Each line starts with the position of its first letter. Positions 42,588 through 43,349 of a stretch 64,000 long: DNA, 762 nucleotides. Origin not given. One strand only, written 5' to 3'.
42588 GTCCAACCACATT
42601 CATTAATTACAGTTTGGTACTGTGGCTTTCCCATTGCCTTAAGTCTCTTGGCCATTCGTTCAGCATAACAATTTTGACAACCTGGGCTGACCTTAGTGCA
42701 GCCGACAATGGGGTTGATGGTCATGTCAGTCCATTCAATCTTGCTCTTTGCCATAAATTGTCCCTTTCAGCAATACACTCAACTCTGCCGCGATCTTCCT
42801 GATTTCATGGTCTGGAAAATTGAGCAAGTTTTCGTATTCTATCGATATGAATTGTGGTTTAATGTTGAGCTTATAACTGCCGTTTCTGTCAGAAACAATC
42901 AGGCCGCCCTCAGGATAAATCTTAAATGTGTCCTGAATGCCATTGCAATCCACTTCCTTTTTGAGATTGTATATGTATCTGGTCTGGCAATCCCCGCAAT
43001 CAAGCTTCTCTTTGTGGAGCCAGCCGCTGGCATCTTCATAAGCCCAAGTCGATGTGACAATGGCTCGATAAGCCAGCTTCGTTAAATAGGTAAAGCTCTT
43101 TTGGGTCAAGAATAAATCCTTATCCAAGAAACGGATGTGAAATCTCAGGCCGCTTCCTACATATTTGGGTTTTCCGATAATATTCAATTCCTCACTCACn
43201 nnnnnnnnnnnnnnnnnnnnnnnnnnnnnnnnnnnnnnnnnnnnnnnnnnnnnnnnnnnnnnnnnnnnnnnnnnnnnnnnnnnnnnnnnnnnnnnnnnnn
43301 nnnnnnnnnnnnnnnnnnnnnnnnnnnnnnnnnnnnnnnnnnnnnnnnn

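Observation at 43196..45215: HerA/DUF87-like ATPase with a duplicated C-terminal winged-helix-like module, preceded by a zinc-ribbon protein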

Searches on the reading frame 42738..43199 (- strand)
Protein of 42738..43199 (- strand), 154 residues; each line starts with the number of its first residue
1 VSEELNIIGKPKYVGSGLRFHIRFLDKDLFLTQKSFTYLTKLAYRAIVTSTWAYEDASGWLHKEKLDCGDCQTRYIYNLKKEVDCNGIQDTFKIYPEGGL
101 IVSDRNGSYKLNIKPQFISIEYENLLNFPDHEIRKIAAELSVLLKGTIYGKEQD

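Call 5: search_protein_families(library=pfam, proteins=[window:42738-43199:-], max_evalue=0.01)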
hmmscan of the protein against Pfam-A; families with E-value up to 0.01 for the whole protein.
window:42738-43199:- (154 aa): 0 families

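Call 6: search_protein_families(library=phrogs, proteins=[window:42738-43199:-], max_evalue=0.01)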
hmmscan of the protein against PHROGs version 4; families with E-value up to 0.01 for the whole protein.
window:42738-43199:- (154 aa): 0 families

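Call 7: search_protein_families(library=ncbifam, proteins=[window:42738-43199:-], max_evalue=0.1)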
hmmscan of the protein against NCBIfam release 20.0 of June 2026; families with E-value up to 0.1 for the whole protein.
window:42738-43199:- (154 aa): 1 family
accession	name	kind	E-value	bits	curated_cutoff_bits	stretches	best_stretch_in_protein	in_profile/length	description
NF045586.1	Npun_F0494_fam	equivalog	0.076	12.7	65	0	79-110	71-102/118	Npun_F0494 family protein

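Call 8: search_protein_families(library=padloc, proteins=[window:42738-43199:-], max_evalue=0.1)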
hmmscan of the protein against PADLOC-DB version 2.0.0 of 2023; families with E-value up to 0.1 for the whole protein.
window:42738-43199:- (154 aa): 0 families
